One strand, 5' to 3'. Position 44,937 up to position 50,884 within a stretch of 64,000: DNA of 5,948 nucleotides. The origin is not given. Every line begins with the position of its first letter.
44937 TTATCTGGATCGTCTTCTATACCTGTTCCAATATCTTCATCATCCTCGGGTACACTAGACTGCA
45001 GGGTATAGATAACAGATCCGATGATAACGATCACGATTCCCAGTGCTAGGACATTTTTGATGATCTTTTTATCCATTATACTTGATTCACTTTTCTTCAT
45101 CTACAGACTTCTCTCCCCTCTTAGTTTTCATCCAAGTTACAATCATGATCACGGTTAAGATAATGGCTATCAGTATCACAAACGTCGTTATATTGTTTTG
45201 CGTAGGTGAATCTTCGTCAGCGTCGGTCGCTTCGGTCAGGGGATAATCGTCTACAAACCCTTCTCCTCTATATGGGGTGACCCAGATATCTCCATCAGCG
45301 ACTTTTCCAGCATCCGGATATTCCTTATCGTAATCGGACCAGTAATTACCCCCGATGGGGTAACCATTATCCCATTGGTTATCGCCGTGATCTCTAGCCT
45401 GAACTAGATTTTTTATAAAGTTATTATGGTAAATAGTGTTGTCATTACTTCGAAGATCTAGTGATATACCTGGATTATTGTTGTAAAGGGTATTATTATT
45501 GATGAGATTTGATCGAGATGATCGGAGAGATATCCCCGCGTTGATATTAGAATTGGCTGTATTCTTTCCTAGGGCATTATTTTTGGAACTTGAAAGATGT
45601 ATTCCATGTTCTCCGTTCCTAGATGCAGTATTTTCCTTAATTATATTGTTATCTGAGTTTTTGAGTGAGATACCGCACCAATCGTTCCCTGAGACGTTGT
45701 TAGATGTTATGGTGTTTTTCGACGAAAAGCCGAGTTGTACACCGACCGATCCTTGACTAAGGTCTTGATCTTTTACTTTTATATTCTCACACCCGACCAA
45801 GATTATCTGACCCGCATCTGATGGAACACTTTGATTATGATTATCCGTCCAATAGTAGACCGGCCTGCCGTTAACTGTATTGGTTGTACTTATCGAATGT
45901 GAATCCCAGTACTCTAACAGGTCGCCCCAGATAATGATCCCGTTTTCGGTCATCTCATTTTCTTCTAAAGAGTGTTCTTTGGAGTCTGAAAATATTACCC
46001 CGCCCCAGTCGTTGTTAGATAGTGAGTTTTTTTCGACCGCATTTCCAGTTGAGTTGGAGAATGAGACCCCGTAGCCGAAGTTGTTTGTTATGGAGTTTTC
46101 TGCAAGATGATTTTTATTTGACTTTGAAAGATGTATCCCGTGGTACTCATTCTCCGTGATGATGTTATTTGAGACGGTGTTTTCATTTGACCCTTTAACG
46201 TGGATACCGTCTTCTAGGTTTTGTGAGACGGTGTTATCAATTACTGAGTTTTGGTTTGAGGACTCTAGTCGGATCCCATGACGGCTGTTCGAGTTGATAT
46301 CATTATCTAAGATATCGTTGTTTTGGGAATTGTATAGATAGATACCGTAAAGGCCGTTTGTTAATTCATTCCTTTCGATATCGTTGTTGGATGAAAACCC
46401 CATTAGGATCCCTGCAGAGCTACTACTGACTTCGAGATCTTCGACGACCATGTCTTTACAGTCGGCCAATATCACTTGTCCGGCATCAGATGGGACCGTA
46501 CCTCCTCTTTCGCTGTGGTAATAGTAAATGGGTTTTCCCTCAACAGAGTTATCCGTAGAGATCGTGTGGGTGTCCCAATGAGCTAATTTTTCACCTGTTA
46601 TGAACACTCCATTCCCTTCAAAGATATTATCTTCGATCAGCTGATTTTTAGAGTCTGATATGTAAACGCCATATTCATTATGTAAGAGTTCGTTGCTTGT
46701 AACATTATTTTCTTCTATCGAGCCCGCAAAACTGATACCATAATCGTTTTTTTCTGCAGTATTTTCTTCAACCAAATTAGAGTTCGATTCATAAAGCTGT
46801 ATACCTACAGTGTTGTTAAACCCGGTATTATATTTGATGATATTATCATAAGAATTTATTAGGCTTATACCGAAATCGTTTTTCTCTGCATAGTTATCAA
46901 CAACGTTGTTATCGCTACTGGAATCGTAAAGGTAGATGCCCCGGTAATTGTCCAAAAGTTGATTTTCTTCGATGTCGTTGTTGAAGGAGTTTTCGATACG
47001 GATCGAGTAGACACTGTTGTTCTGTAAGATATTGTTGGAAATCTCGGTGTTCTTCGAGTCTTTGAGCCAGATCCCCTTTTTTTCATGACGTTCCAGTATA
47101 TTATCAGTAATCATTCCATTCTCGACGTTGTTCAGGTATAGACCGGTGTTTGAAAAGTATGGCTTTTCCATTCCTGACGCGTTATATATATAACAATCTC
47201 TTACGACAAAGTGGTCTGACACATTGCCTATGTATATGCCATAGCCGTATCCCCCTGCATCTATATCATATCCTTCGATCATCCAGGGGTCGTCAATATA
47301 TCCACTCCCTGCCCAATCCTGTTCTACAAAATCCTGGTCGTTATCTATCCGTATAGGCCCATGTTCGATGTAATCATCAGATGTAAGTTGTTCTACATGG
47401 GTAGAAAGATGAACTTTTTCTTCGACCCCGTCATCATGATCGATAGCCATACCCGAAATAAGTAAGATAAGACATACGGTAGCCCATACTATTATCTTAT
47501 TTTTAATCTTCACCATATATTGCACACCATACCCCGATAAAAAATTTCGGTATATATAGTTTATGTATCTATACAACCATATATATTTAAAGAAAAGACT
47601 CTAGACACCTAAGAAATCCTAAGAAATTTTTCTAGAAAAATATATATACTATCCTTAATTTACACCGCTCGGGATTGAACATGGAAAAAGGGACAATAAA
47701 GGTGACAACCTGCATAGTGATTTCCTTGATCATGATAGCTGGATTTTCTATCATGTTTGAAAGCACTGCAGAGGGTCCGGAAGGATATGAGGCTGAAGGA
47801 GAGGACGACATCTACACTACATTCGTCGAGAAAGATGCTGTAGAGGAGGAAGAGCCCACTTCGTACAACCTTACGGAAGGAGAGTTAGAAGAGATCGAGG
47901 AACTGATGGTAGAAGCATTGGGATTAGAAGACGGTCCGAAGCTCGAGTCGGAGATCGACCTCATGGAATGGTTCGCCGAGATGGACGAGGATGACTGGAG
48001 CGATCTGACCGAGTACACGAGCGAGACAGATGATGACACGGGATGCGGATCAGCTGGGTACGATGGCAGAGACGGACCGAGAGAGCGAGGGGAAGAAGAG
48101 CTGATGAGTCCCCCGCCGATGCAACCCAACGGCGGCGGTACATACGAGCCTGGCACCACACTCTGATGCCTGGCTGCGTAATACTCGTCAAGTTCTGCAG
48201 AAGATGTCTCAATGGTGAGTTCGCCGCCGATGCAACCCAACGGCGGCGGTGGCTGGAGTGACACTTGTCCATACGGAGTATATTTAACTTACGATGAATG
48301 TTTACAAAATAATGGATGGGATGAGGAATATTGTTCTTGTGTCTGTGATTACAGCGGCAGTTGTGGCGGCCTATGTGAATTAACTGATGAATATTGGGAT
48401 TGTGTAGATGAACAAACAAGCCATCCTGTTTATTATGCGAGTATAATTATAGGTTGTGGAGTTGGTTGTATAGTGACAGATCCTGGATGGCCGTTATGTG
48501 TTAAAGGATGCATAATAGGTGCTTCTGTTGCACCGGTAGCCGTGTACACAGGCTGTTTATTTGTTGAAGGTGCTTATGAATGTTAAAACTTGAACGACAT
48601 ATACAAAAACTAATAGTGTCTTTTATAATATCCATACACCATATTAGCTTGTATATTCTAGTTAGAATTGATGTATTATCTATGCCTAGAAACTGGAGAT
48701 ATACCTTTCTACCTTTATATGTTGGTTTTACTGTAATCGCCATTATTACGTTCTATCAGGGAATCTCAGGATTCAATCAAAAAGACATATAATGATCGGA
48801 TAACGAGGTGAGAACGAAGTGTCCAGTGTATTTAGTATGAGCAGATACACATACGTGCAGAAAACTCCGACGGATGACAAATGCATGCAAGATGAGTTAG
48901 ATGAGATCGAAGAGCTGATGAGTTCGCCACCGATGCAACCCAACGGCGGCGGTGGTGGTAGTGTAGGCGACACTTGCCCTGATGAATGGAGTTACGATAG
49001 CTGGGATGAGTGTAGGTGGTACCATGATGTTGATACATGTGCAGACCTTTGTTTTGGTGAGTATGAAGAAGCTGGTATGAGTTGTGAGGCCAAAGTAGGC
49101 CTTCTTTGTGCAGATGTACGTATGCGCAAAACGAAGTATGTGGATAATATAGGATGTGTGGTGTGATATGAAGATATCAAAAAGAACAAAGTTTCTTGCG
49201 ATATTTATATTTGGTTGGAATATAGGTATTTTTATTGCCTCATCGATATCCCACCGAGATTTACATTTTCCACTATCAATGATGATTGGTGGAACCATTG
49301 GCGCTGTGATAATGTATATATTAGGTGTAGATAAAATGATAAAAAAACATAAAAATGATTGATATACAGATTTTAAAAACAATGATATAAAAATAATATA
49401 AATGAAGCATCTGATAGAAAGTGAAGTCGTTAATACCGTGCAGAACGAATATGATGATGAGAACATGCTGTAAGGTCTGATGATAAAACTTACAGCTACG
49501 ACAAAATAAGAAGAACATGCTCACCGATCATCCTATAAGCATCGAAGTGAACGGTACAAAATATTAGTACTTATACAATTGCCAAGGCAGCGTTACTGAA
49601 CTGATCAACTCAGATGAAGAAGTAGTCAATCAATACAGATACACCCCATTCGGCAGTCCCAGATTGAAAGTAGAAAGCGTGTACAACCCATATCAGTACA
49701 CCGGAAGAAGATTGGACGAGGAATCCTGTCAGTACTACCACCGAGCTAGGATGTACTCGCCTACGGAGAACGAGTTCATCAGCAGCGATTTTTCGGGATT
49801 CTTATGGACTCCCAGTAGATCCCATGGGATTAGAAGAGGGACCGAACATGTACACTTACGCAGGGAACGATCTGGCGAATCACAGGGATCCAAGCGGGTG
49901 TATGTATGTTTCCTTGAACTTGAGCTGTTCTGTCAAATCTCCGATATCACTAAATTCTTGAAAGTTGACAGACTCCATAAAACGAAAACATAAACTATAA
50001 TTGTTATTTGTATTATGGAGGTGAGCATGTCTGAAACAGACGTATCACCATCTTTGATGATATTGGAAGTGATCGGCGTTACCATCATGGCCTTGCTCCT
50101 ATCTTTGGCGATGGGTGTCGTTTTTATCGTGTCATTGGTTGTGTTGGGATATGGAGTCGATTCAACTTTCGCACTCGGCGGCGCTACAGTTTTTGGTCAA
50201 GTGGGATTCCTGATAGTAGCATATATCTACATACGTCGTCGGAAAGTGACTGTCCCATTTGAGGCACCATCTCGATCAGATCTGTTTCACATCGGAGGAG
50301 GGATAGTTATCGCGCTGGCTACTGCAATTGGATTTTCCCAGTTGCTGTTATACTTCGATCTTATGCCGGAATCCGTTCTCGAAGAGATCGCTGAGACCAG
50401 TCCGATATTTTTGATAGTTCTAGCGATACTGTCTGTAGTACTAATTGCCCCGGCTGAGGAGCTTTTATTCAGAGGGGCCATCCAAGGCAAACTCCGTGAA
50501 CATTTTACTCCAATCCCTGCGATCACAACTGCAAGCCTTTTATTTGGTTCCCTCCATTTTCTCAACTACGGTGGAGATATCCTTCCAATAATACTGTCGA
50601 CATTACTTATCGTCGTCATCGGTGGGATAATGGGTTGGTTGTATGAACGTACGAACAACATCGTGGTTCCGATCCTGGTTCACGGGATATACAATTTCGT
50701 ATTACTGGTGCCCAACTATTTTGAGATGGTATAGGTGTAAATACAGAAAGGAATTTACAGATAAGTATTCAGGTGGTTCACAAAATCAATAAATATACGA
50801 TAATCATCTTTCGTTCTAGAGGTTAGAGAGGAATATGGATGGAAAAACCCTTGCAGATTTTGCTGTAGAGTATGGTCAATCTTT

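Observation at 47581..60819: Candidate archaeocin-like production, immunity and export island around the peptide cassette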

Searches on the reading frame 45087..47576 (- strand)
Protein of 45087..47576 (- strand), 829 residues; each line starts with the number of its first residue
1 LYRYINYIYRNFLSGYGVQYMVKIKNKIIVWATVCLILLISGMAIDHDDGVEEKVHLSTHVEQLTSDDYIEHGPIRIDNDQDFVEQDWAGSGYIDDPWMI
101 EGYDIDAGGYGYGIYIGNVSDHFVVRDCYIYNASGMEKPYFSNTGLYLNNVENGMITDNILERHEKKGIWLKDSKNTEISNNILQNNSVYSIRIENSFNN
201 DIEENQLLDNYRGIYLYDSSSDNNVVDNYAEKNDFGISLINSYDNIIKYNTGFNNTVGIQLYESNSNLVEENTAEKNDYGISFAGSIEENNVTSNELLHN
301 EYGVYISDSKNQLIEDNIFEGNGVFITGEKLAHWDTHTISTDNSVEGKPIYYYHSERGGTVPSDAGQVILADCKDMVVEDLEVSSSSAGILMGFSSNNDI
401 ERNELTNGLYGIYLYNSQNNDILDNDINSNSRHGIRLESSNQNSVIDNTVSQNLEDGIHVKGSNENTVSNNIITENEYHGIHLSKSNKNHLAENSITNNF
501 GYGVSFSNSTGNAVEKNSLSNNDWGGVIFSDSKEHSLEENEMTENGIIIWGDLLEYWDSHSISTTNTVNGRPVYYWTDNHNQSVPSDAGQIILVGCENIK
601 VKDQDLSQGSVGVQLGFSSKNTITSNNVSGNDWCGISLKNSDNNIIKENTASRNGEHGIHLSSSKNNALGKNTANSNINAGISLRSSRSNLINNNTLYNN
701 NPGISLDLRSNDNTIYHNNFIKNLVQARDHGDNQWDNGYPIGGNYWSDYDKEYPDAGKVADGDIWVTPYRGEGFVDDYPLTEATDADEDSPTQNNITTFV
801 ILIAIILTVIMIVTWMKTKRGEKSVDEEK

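Call 5: search_protein_families(library=pfam, proteins=[window:45087-47576:-], max_evalue=0.01)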
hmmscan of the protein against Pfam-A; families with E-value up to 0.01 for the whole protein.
window:45087-47576:- (829 aa): 2 families
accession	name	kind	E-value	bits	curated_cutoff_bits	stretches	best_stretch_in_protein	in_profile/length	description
PF05048.19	NosD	-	5.4e-89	297.6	23.6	5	581-750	31-211/212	Periplasmic copper-binding protein (NosD)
PF13229.12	Beta_helix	-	8e-70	234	25.9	5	368-488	26-149/158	Right handed beta helix region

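Call 41: search_protein_families(library=ncbifam, proteins=[window:45087-47576:-], max_evalue=0.01)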
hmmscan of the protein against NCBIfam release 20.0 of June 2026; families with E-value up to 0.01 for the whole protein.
window:45087-47576:- (829 aa): 5 families
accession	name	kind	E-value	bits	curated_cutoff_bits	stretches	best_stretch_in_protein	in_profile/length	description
TIGR03804.1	para_beta_helix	repeat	7.8e-75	246.3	19.45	13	434-478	1-44/44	parallel beta-helix repeat protein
TIGR04247.1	NosD_copper_fam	subfamily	1.1e-49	169.1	300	3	110-312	96-297/377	nitrous oxide reductase family maturation protein NosD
TIGR03805.1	beta_helix_1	subfamily_domain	2e-15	56.7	141.5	3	370-431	112-174/314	parallel beta-helix domain-containing protein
NF038177.1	epimerase_AlgG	equivalog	3e-06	26.1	700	0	618-682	354-418/519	mannuronan 5-epimerase AlgG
NF047854.1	LIC10774_subfam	equivalog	8.9e-06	24.9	380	1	162-240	190-274/358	LIC10774/LIC10365 family surface protein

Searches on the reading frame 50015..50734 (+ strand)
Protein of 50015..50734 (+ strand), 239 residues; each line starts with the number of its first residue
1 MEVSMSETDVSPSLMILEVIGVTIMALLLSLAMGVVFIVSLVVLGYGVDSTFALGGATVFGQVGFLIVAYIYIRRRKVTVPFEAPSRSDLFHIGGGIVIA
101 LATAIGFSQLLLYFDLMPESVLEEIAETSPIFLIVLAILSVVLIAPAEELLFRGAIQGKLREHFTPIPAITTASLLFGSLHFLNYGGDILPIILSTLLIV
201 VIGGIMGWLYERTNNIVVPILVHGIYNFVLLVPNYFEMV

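Call 5: search_protein_families(library=pfam, proteins=[window:50015-50734:+], max_evalue=0.01)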
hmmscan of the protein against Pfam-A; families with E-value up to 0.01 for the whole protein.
window:50015-50734:+ (239 aa): 1 family
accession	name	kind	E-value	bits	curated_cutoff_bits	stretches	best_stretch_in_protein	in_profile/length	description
PF02517.21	Rce1-like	-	2.6e-21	76.2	22.4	1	132-229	3-93/93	Type II CAAX prenyl endopeptidase Rce1-like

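Call 29: find_homologous_proteins(query=window:50015-50734:+, max_evalue=1e-10)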
Query window:50015-50734:+ (239 aa): 115 proteins with E <= 1e-10 among 4550 candidates.
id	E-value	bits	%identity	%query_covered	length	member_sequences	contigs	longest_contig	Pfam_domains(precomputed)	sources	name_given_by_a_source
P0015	2.2e-138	478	100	98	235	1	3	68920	PF02517.22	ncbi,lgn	ncbi:MAG: type II CAAX endopeptidase family protein [bacterium]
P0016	7.4e-95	335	70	98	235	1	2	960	PF02517.22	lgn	-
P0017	2.2e-94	334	68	99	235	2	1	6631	PF02517.22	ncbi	-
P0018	8.1e-94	332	68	99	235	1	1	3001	PF02517.22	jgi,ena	-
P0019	1.5e-93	331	69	99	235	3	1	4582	PF02517.22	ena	-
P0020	2.8e-93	330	69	99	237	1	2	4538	PF02517.22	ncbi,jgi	-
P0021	3.1e-93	330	70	98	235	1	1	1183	PF02517.22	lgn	-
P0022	6.0e-93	329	69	98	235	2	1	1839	PF02517.22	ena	-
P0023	1.9e-91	324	66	98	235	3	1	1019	PF02517.22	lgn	-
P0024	5.2e-91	323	68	98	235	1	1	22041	PF02517.22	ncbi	ncbi:MAG: CPBP family intramembrane glutamic endopeptidase [Candidatus Saliniplasma sp.]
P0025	1.5e-90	321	67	97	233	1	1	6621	PF02517.22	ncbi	ncbi:MAG: CPBP family intramembrane glutamic endopeptidase, partial [Candidatus Saliniplasma sp.]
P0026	1.7e-90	321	67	98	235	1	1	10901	PF02517.22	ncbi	ncbi:MAG: CPBP family intramembrane glutamic endopeptidase [Candidatus Saliniplasma sp.]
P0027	1.8e-88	314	65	99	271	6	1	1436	PF02517.22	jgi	-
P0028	7.6e-88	312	64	98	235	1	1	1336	PF02517.22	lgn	-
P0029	3.0e-87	310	66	98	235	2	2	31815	PF02517.22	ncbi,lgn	ncbi:MAG: CPBP family intramembrane glutamic endopeptidase [Candidatus Natronoplasma sp.]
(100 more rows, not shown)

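Call 30: find_encoding_contigs(protein=P0024, flank=10000, max_places=2)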
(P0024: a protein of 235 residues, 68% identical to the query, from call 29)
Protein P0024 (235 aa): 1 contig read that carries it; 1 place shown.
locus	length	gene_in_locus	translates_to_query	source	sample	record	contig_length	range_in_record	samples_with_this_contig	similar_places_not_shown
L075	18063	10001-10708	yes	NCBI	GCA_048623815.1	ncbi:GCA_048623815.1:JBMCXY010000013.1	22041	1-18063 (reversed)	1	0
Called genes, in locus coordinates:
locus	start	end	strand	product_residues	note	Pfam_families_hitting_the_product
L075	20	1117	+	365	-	PF08442:ATP-grasp_2, PF13549:ATP-grasp_5, PF24948:Citrate_synth_N, PF00549:Ligase_CoA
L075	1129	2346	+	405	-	PF07969:Amidohydro_3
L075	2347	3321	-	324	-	PF00724:Oxidored_FMN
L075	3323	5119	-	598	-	PF26549:Tricorn_N, PF26550:Tricorn_2nd (weak), PF26550:Tricorn_2nd, PF26549:Tricorn_N, PF02129:Peptidase_S15, PF01738:DLH, PF20434:BD-FAE, PF00326:Peptidase_S9, +5 more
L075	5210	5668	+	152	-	PF01980:TrmO_N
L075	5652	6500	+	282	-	PF00763:THF_DHG_CYH, PF02882:THF_DHG_CYH_C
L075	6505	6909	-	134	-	-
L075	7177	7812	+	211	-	PF13489:Methyltransf_23, PF08241:Methyltransf_11 (faint), PF08242:Methyltransf_12 (weak)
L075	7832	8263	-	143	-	PF00210:Ferritin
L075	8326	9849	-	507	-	PF05753:TRAP_beta (faint), PF05506:PLipase_C_C (faint), PF26280:Ig_TRAPPC9-Trs120_2nd (faint), PF07705:CARDB (weak)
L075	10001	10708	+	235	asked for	PF02517:Rce1-like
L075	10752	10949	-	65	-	PF12836:HHH_3 (weak)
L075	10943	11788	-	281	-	-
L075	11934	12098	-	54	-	-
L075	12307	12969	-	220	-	-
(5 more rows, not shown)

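Call 31: find_encoding_contigs(protein=P0029, flank=10000, max_places=2)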
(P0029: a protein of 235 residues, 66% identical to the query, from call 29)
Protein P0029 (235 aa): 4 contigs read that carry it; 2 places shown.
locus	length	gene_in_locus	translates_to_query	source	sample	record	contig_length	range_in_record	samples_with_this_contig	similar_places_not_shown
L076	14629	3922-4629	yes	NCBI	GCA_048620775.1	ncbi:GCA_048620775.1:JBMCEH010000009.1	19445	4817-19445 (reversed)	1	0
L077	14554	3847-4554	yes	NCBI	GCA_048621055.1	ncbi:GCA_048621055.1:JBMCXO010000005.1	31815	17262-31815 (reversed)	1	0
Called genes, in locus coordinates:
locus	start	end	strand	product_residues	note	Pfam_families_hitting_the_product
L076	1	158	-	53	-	PF01885:PTS_2-RNA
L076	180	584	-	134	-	-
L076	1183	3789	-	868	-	PF18921:Cyanophycin_syn, PF02786:CPSase_L_D2, PF08443:RimK (faint), PF13549:ATP-grasp_5 (weak), PF07478:Dala_Dala_lig_C (weak), PF08442:ATP-grasp_2 (faint), PF08245:Mur_ligase_M, PF02875:Mur_ligase_C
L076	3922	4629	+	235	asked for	PF02517:Rce1-like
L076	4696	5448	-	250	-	PF02361:CbiQ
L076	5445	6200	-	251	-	PF02463:SMC_N (faint), PF00005:ABC_tran, PF13175:AAA_15 (faint), PF13401:AAA_22 (weak), PF13304:AAA_21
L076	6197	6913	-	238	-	PF02463:SMC_N (weak), PF13476:AAA_23 (weak), PF00005:ABC_tran, PF13304:AAA_21 (weak)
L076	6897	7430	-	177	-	PF07155:ECF-ribofla_trS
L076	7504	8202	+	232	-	PF01177:Asp_Glu_race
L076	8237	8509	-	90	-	-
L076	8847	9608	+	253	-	PF09754:PAC2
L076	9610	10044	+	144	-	PF00293:NUDIX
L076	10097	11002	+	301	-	PF01259:SAICAR_synt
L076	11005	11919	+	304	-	PF02729:OTCace_N, PF00185:OTCace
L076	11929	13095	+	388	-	PF00155:Aminotran_1_2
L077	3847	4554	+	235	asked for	PF02517:Rce1-like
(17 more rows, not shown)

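Call 32: find_encoding_contigs(protein=P0026, flank=10000, max_places=2)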
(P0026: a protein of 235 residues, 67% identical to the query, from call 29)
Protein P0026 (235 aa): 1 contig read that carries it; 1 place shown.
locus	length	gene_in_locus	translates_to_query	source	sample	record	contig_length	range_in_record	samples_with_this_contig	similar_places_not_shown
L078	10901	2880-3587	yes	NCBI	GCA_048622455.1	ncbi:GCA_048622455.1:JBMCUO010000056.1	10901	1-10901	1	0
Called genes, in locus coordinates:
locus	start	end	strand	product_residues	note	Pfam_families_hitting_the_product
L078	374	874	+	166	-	PF13489:Methyltransf_23, PF08241:Methyltransf_11 (faint), PF08242:Methyltransf_12 (faint)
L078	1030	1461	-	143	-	PF00210:Ferritin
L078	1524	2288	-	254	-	PF07705:CARDB (weak)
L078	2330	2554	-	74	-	-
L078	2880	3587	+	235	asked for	PF02517:Rce1-like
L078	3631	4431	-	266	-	PF12836:HHH_3 (weak)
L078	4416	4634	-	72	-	-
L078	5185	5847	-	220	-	-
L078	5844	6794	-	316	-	PF00005:ABC_tran, PF13304:AAA_21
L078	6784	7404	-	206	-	PF13527:Acetyltransf_9 (faint), PF00583:Acetyltransf_1, PF13673:Acetyltransf_10, PF08445:FR47 (weak), PF13508:Acetyltransf_7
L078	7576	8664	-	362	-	PF00144:Beta-lactamase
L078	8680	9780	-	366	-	PF12698:ABC2_membrane_3, PF01061:ABC2_membrane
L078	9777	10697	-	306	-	PF00005:ABC_tran, PF13304:AAA_21 (weak)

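Call 39: find_encoding_contigs(protein=P0015, flank=10000, max_places=5)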
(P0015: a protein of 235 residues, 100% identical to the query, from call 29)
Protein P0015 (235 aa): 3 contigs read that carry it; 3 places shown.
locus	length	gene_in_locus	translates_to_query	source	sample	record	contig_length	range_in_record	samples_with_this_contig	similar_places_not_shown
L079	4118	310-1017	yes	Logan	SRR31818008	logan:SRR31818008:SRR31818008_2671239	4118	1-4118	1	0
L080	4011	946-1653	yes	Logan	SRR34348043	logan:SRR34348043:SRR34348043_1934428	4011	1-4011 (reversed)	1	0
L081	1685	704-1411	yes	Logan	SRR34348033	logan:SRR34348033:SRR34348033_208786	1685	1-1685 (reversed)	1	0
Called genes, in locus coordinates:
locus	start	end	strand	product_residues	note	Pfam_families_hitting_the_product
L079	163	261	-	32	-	-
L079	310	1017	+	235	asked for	PF02517:Rce1-like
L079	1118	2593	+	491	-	PF01523:PmbA_TldD_1st (weak), PF19290:PmbA_TldD_2nd, PF19289:PmbA_TldD_3rd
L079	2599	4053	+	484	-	PF19289:PmbA_TldD_3rd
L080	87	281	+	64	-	-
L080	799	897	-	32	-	-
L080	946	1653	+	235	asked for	PF02517:Rce1-like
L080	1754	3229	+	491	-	PF01523:PmbA_TldD_1st (weak), PF19290:PmbA_TldD_2nd, PF19289:PmbA_TldD_3rd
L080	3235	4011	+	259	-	?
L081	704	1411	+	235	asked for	PF02517:Rce1-like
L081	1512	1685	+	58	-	?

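Call 41: search_protein_families(library=ncbifam, proteins=[window:50015-50734:+], max_evalue=0.01)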
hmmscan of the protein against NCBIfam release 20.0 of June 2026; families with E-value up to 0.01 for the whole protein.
window:50015-50734:+ (239 aa): 9 families
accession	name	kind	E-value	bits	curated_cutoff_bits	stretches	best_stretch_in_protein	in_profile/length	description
NF041647.1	ABC_perm_CPBP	equivalog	1.3e-13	50.6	435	1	24-232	425-632/636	ABC transporter permease subunit/CPBP intramembrane protease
NF040589.1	CPBP_Synerg_MrtS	equivalog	1.1e-10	42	130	1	133-227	72-160/170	Synerg-CTERM system glutamic-type intramembrane protease MrtS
NF033192.3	CPBP_JDVT_MrtJ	equivalog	1.8e-10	41.4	75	1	139-232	2-97/98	JDVT-CTERM system glutamic-type intramembrane protease MrtJ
NF040914.1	Mrt_core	domain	8e-08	32.3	100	1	137-230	4-101/108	myxosortase family intramembrane protease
NF040674.1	CPBP_fam_MrtP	equivalog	7.1e-07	29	250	1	132-232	244-348/354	myxosortase MrtP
NF050068.1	Rv0804_CPBP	equivalog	1.7e-06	27.8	200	1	147-223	106-182/197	Rv0804 family intramembrane glutamic endopeptidase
NF047635.1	CPBP_Sphingo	equivalog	0.00033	20.1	225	1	172-231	175-235/237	CPBP family intramembrane glutamic endopeptidase, BDIM_20840 family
NF040593.1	CPBP_fam_MrtX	exception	0.0014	18.5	180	0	61-230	44-229/238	myxosortase MrtX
NF040594.1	CPBP_fam_MrtC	equivalog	0.009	15.7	195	1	136-227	117-212/221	myxosortase MrtC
